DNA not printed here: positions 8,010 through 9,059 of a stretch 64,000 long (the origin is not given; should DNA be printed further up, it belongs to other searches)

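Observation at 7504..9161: Low-GC three-gene cassette directly downstream of lexA: small ORF, multi-CxxC zinc-ribbon protein and Mrr_N-like winged-helix protein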

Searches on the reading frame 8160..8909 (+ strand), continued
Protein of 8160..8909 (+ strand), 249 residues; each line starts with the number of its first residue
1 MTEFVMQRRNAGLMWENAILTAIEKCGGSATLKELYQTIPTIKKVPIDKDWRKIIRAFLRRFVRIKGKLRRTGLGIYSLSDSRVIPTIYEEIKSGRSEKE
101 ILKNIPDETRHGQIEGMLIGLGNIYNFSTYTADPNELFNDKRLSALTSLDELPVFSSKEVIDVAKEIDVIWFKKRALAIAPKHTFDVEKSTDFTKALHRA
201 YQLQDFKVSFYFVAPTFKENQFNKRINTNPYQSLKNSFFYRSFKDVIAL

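Call 32: search_protein_families(library=padloc, proteins=[L006:1185-1616:+, L007:213-656:+, L008:6836-7765:+, L009:6780-7388:+, L009:5306-5776:+, P0003, P0008], max_evalue=1)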
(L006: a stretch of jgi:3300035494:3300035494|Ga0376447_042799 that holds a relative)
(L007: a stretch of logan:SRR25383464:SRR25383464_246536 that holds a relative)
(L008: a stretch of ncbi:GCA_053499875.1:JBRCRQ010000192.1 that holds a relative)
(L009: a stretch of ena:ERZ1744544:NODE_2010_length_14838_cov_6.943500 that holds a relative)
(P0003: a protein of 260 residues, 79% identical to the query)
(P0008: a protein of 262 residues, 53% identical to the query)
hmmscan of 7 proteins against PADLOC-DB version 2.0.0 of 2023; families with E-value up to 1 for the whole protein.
L006:1185-1616:+ (144 aa): 14 families
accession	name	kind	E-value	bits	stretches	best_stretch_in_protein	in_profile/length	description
PDLC03362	MTase_II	-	2.1e-18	64.4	1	7-143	296-436/438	Type II methyltransferase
PDLC03322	MTase_II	-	6.2e-09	33.2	1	16-116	308-408/446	Type II methyltransferase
PDLC03380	MTase_II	-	6.2e-08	30.2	1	38-111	294-368/393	Type II methyltransferase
PDLC03224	MTase_II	-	1.8e-07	28.5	1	35-112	372-449/481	Type II methyltransferase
PDLC03389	MTase_II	-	7e-07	26.3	1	44-120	353-426/445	Type II methyltransferase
PDLC03369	MTase_II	-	9.4e-06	22.6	1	46-143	433-530/532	Type II methyltransferase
PDLC03350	MTase_II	-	1.4e-05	22.6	1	57-109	99-151/312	Type II methyltransferase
PDLC03306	MTase_II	-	0.00041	17.4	1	51-122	333-402/422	Type II methyltransferase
PDLC03239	MTase_II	-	0.00048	16.9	1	42-112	328-399/442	Type II methyltransferase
PDLC03353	MTase_II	-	0.00063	17.4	1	55-111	53-111/260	Type II methyltransferase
PDLC03376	MTase_II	-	0.0029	15.4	1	54-112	155-213/249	Type II methyltransferase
PDLC03259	MTase_II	-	0.0041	14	1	57-106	52-100/423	Type II methyltransferase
PDLC03246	MTase_II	-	0.0055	13.9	1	52-117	151-217/376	Type II methyltransferase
PDLC03325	MTase_II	-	0.011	12.5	1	57-112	337-390/426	Type II methyltransferase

L007:213-656:+ (148 aa): 0 families

L008:6836-7765:+ (310 aa): 1 family
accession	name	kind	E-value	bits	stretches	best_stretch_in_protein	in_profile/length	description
PDLC01117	Csx19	-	0.12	11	1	89-123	33-67/114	Csx19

L009:6780-7388:+ (203 aa): 0 families

L009:5306-5776:+ (157 aa): 30 families (the best 25 are shown)
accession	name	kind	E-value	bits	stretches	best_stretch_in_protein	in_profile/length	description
PDLC03322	MTase_II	-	1.4e-10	38.7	1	50-113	32-98/446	Type II methyltransferase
PDLC03364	MTase_II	-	8.5e-09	32.9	1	49-113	27-92/380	Type II methyltransferase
PDLC03239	MTase_II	-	2e-07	28.1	1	19-112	30-125/442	Type II methyltransferase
PDLC03362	MTase_II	-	1.2e-06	25.7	1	51-103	40-93/438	Type II methyltransferase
PDLC03380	MTase_II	-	1.8e-06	25.5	1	49-112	26-89/393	Type II methyltransferase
PDLC03319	MTase_II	-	6.5e-06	23.2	1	58-113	2-57/503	Type II methyltransferase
PDLC03312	MTase_II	-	1.7e-05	20.7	1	54-115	191-252/1344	Type II methyltransferase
PDLC03371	MTase_II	-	5.3e-05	20.9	1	37-104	172-235/260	Type II methyltransferase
PDLC03302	MTase_II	-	8.1e-05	19.5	1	35-110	173-249/626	Type II methyltransferase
PDLC03300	MTase_II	-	0.00012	19.3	1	60-121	215-276/302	Type II methyltransferase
PDLC03303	MTase_II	-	0.00012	18.8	1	58-116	163-222/668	Type II methyltransferase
PDLC03224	MTase_II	-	0.00017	18.6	1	57-144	70-156/481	Type II methyltransferase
PDLC03353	MTase_II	-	0.00018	19.1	1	39-98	170-227/260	Type II methyltransferase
PDLC03325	MTase_II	-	0.00018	18.3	1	59-113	71-125/426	Type II methyltransferase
PDLC03387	MTase_II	-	0.00027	18.2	1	60-100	214-254/289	Type II methyltransferase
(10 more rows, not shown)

P0003 (260 aa): 1 family
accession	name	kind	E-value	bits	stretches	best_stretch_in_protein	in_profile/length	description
PDLC03534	REase_II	-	0.00014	19.1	1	103-242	177-326/351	Type II restriction enzyme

P0008 (262 aa): 2 families
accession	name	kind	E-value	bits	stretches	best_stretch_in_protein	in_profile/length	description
PDLC02283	AbiEi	-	0.0011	16.8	1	30-81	13-61/201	AbiEi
PDLC02265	AbiEi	-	0.0043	14.8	1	42-87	20-65/198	AbiEi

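Call 38: find_related_loci(query=A1, collection=genome_contigs, flank=6000)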
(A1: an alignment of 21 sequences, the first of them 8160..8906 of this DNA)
Query A1 (249 aa) in genome_contigs; peptide patterns used: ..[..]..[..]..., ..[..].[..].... (x = any residue, [..] = any of these).
118 stretches matched a pattern; 17 encode a relative of the query (tblastn E <= 1e-3); 17 distinct loci.
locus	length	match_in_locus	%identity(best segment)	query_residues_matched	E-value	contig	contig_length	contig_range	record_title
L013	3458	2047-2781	53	5-249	2e-90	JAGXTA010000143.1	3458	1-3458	MAG: Deltaproteobacteria bacterium isolate CROMO_BS_46_3 c_000000708456, whole genome shotgun sequence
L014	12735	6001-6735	51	5-249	2e-87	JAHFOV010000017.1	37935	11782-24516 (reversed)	MAG: Planctomycetota bacterium isolate nzgw511 NODE_517_length_37936_cov_4.019648, whole genome shotgun sequence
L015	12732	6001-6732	51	1-249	7e-84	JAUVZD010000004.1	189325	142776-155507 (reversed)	MAG: Candidatus Coatesbacteria bacterium isolate CSMAG_1259 CSMAG_1259_k141_4152_length_189325_cov_101.1038, whole genom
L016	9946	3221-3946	50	8-249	7e-82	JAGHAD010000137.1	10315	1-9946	MAG: Thermoplasmata archaeon isolate AUK221 PB_MBMC_175_c_000000000152, whole genome shotgun sequence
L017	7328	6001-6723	49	9-249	1e-81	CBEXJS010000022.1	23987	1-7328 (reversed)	MAG TPA_asm: uncultured Thermoplasmatales archaeon isolate SRR22064146_binner123_Refined_15 genome assembly, contig: ERZ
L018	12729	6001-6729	51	5-249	1e-80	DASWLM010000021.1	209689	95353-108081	MAG TPA_asm: Dehalococcoidales bacterium isolate SMAG_U2948 k141_749740, whole genome shotgun sequence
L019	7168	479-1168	44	15-248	2e-55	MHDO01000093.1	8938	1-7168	MAG: Nitrospinae bacterium RIFCSPLOWO2_12_39_16 rifcsplowo2_12_sub10_scaffold_3512, whole genome shotgun sequence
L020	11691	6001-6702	34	9-249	2e-50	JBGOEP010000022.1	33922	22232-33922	MAG: Candidatus Fervidibacter sp. isolate 3300025345_2 Ga0209669_100233, whole genome shotgun sequence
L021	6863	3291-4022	37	6-249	3e-48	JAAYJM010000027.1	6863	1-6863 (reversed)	MAG: Ignavibacteria bacterium isolate AS10tlH2TH_288 43751_AS10, whole genome shotgun sequence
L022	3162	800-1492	36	13-249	2e-47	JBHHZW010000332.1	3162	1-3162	MAG: Bacteroidota bacterium isolate K_3_bin.67 NODE_19224_length_3162_cov_6.627293, whole genome shotgun sequence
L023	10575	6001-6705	34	8-249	3e-46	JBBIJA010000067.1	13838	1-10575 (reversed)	MAG: Armatimonadota bacterium isolate PGF172224_bin_151 NODE_2167_length_13838_cov_4.021040, whole genome shotgun sequen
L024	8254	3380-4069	36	15-249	9e-44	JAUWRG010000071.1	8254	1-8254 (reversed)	MAG: Dehalococcoidia bacterium isolate CSMAG_2522 CSMAG_2522_k141_843205_length_8254_cov_21.9612, whole genome shotgun s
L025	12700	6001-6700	40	13-249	5e-32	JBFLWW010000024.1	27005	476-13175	MAG: Nitrospirota bacterium isolate MAG042 MAG042_24, whole genome shotgun sequence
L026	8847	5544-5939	40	111-246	3e-30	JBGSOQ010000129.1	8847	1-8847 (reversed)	MAG: Ignavibacteriaceae bacterium isolate JTS-AC284 k141_4277916, whole genome shotgun sequence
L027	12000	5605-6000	40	111-246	7e-28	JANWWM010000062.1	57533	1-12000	MAG: Chloroherpetonaceae bacterium isolate SKYG21 k141_178728, whole genome shotgun sequence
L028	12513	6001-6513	32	75-246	4e-27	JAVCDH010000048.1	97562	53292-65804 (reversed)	MAG: Candidatus Euphemobacter frigidus isolate MAG_3300031227_11 Ga0307928_10000011, whole genome shotgun sequence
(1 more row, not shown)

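Call 39: predict_structure(alignment_id=A1)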
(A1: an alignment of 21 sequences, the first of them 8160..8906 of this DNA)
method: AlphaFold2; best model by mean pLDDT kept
length: 249 residues; sequences in the alignment: 21
mean_pLDDT: 71.1   pTM: 0.67
mean pLDDT of the five models: 71.1, 67.1, 64.1, 60.8, 59.4
residues with pLDDT >= 90: 22; 70-90: 137; 50-70: 45; < 50: 45
segments of 3 or more residues with pLDDT < 50: 1-12, 155-157, 159-187
pLDDT, mean of each block of 10 residues (from residue 1): 36 78 92 90 79 88 86 85 72 77 76 78 69 79 79 50 40 34 45 66 65 77 85 81 73
secondary structure, 60 per line:
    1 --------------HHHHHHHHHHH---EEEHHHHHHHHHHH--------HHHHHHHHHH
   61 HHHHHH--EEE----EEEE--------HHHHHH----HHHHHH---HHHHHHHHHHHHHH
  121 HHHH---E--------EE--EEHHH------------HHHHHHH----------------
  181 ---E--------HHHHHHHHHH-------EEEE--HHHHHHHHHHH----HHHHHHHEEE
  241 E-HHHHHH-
elements in order: H15-25 E29-31 H32-42 H51-66 E69-71 E76-79 H88-93 H98-103 H107-124 H158-164 H193-202 E210-213 H216-226 H231-237 E238-241 H243-248

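Call 41: find_homologous_proteins(query=A1, max_evalue=0.001)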
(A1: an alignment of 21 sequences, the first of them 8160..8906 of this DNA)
Query A1 (21 sequences) (249 aa, profile of the alignment): 94 proteins with E <= 0.001 among 7063 candidates.
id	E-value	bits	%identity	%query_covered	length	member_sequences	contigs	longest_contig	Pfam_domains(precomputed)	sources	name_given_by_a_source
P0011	7.8e-142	489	50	98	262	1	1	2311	PF27126.1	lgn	-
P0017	9.9e-141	486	51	98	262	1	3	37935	PF27126.1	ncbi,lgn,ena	ncbi:MAG TPA: hypothetical protein ACFYD3_07770 [Candidatus Hypogeohydataceae bacterium YC41]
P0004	1.7e-140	485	52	98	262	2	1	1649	PF27126.1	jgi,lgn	-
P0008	1.9e-140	485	53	98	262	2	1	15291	PF27126.1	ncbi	-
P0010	2.4e-140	484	52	98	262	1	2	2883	PF27126.1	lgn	-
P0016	5.6e-140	483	52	98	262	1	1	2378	PF27126.1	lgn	-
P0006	1.1e-139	482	52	98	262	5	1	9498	PF27126.1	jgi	-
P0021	1.7e-139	482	50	98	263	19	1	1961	PF27126.1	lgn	-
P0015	1.5e-138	478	52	100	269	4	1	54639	PF27126.1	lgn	-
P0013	5.2e-138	477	49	98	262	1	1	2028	PF27126.1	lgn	-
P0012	1.0e-137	476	53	98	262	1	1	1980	PF27126.1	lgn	-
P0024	2.9e-137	474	50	98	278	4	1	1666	PF27126.1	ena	-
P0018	4.5e-137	474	52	98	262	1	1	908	PF27126.1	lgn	-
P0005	1.9e-136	472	52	98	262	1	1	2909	PF27126.1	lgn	-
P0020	2.0e-134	465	52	94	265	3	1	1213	PF27126.1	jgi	jgi:hypothetical protein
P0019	1.4e-133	462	52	95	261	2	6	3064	PF27126.1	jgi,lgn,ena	jgi:hypothetical protein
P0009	5.3e-133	460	53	98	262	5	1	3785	PF27126.1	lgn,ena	-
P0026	5.2e-132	457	50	97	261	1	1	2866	PF27126.1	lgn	-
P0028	1.6e-131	455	50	95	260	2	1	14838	PF27126.1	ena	-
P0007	3.5e-131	454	52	98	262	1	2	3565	PF27126.1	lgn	-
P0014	1.0e-129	449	52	98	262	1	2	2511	PF27126.1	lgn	-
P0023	1.3e-129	449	52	94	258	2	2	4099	PF27126.1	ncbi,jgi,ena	-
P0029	3.8e-129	448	50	98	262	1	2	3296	PF27126.1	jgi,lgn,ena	-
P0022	3.6e-127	441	52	98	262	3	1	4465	PF27126.1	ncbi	-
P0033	2.6e-126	438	49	94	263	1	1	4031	PF27126.1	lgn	-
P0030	4.4e-126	438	50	98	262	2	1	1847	PF27126.1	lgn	-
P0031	5.2e-126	437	51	96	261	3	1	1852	PF27126.1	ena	-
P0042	1.1e-125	436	48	97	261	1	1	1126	PF27126.1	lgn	-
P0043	2.0e-125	435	47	97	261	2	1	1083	PF27126.1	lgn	-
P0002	2.1e-125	435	80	95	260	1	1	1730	PF27126.1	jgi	jgi:hypothetical protein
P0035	1.7e-124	432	51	94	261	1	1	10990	PF27126.1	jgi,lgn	jgi:hypothetical protein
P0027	4.7e-123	428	50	97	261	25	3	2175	PF27126.1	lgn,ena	-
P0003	5.0e-123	428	79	98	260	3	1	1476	PF27126.1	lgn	-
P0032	1.0e-121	423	50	98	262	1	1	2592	PF27126.1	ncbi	-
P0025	1.9e-121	422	52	98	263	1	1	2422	PF27126.1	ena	-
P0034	4.0e-121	421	49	92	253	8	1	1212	PF27126.1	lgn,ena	-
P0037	2.7e-120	419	44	98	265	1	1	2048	PF27126.1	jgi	jgi:hypothetical protein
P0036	1.2e-119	416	46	95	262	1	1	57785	PF27126.1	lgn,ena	-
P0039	2.8e-119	415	42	98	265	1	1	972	PF27126.1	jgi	jgi:hypothetical protein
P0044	1.0e-117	410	48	96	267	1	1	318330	PF27126.1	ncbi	-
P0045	5.4e-117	408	47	98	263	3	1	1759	PF27126.1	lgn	-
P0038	2.1e-115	403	43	98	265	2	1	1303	PF27126.1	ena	-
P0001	1.5e-113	396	100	98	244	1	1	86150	PF27126.1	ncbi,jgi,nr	ncbi:MAG: hypothetical protein JRI46_01890 [Deltaproteobacteria bacterium]|nr:hypothetical protein [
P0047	2.5e-94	333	40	98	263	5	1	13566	PF27126.1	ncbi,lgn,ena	-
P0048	1.3e-93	331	50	93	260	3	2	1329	PF27126.1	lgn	-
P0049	3.2e-93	330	49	97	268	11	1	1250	PF27126.1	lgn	-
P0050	1.2e-92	328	49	95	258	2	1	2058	PF27126.1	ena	-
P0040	2.9e-90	320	51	76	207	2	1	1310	PF27126.1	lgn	-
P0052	9.6e-90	318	38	98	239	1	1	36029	PF27126.1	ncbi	ncbi:MAG: hypothetical protein Kow0090_03730 [Myxococcota bacterium]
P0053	1.2e-82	295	41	73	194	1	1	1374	PF27126.1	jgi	jgi:hypothetical protein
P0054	7.1e-70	253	41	98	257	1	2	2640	PF27126.1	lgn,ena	-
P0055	4.4e-69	251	43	90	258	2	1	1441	PF27126.1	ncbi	-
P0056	5.3e-69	250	42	94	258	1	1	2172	PF27126.1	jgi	-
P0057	2.2e-68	248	32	95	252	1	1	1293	PF27126.1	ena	-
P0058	7.2e-64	234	41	91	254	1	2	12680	PF27126.1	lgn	-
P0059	6.7e-63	230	53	49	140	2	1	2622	PF27126.1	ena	-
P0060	6.8e-61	224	41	91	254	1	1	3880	PF27126.1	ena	-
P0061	3.0e-60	222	38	95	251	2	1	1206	PF27126.1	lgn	-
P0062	2.4e-59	219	39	94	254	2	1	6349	PF27126.1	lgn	-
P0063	6.1e-59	217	33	95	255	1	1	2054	PF27126.1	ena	-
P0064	1.8e-54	203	32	97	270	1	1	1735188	PF27126.1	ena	-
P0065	4.9e-53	198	43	72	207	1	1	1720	PF27126.1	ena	-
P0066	1.1e-52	197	42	78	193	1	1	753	PF27126.1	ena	-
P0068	2.3e-47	180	33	92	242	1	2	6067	PF27126.1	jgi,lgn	jgi:hypothetical protein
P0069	3.5e-45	172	36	92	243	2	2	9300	PF27126.1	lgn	-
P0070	8.3e-45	171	36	93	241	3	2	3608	PF05066.20,PF27126.1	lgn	-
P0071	1.8e-44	170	36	93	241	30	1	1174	PF05066.20,PF27126.1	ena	-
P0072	8.0e-44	168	35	93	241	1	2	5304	PF27126.1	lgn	-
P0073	1.6e-43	167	34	93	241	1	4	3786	PF27126.1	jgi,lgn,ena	-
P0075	1.1e-42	164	33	94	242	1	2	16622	PF27126.1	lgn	-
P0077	3.6e-42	163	33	93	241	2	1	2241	PF27126.1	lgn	-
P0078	1.1e-41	161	35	92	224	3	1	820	PF27126.1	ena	-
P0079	9.8e-41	158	32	92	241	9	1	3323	PF27126.1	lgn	-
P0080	3.3e-40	156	33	89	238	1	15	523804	PF27126.1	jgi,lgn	jgi:hypothetical protein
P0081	3.7e-40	156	33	94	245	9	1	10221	PF27126.1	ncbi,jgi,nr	ncbi:MAG: hypothetical protein DRH44_04455 [Candidatus Coatesbacteria bacterium]|nr:MAG: hypothetica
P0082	2.6e-39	153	31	93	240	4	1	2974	PF27126.1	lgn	-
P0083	8.2e-38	148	32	91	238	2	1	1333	PF27126.1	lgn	-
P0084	1.4e-36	144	29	93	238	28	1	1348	PF27126.1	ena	-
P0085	4.3e-36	143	32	91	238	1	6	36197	PF27126.1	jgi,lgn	jgi:hypothetical protein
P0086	1.8e-35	141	40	56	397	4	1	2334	PF27126.1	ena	-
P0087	1.7e-34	137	29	93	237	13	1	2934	PF27126.1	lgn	-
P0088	1.9e-34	137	40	55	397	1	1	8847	PF27126.1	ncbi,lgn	-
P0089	1.5e-33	134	37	56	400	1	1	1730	PF27126.1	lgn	-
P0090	6.0e-33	132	39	56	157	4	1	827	PF27126.1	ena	-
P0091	3.5e-31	126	37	56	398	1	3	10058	PF27126.1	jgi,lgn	jgi:hypothetical protein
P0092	7.6e-31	125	31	75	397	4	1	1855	PF21790.4,PF27126.1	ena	-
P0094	3.2e-21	94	42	38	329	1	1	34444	PF27126.1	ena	-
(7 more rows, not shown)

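Call 50: search_protein_families(library=pfam, proteins=[L024:2684-3310:+, L022:355-774:+, L022:1561-2919:+, L020:4736-5971:+, L019:128-415:+, L019:1235-1519:+, L021:4084-4380:+, L028:4593-5357:+, L026:4818-6008:+, L028:5350-6570:+], max_evalue=0.1)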
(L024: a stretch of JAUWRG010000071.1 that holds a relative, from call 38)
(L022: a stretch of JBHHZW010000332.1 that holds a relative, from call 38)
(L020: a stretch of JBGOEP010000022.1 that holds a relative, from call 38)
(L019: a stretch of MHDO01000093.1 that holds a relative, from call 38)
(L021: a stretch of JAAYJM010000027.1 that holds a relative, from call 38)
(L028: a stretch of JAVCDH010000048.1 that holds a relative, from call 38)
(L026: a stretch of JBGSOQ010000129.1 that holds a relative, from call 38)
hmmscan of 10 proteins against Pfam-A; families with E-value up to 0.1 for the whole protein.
L024:2684-3310:+ (209 aa): 1 family
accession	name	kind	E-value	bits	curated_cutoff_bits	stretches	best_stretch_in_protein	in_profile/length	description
PF01555.25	N6_N4_Mtase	-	1.9e-11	44.8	26.7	1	115-179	149-212/221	DNA methylase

L022:355-774:+ (140 aa): 0 families

L022:1561-2919:+ (453 aa): 1 family
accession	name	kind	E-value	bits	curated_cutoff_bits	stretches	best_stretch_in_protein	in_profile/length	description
PF09491.16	RE_AlwI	-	1.4e-37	130.2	23.1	2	275-405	299-440/441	AlwI restriction endonuclease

L020:4736-5971:+ (412 aa): 1 family
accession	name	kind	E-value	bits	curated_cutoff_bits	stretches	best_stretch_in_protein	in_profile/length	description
PF14486.12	DUF4432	-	2.9e-106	355.1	32.5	1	85-391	2-304/304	Domain of unknown function (DUF4432)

L019:128-415:+ (96 aa): 1 family
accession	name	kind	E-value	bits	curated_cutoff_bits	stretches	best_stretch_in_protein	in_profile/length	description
PF01555.25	N6_N4_Mtase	-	3.7e-05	24.2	26.7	1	35-94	60-104/221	DNA methylase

L019:1235-1519:+ (95 aa): 2 families
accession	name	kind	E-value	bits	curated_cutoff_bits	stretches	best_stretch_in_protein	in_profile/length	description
PF14969.11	DUF4508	-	0.038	14.7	27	1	3-73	4-68/97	Domain of unknown function (DUF4508)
PF16652.11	PH_13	-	0.1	13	27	0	53-87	106-140/155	Pleckstrin homology domain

L021:4084-4380:+ (99 aa): 0 families

L028:4593-5357:+ (255 aa): 2 families
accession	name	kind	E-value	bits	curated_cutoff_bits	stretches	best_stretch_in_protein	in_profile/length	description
PF01628.27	HrcA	-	0.033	14.6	22.2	1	88-166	127-213/215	HrcA protein C terminal domain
PF08613.16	Cyclin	-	0.07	14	21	0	163-231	23-95/149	Cyclin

L026:4818-6008:+ (397 aa): 1 family
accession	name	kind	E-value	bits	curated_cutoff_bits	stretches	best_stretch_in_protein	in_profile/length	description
PF02374.21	ArsA_ATPase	-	0.0072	16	24.3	0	6-53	38-85/305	Anion-transporting ATPase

L028:5350-6570:+ (407 aa): 2 families
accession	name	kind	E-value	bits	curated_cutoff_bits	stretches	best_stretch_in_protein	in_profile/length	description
PF05066.19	HARE-HTH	-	2e-18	67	25.9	1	1-74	1-71/71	HB1, ASXL, restriction endonuclease HTH domain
PF01878.24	EVE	-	6.1e-05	23.5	23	1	118-238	20-144/145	EVE domain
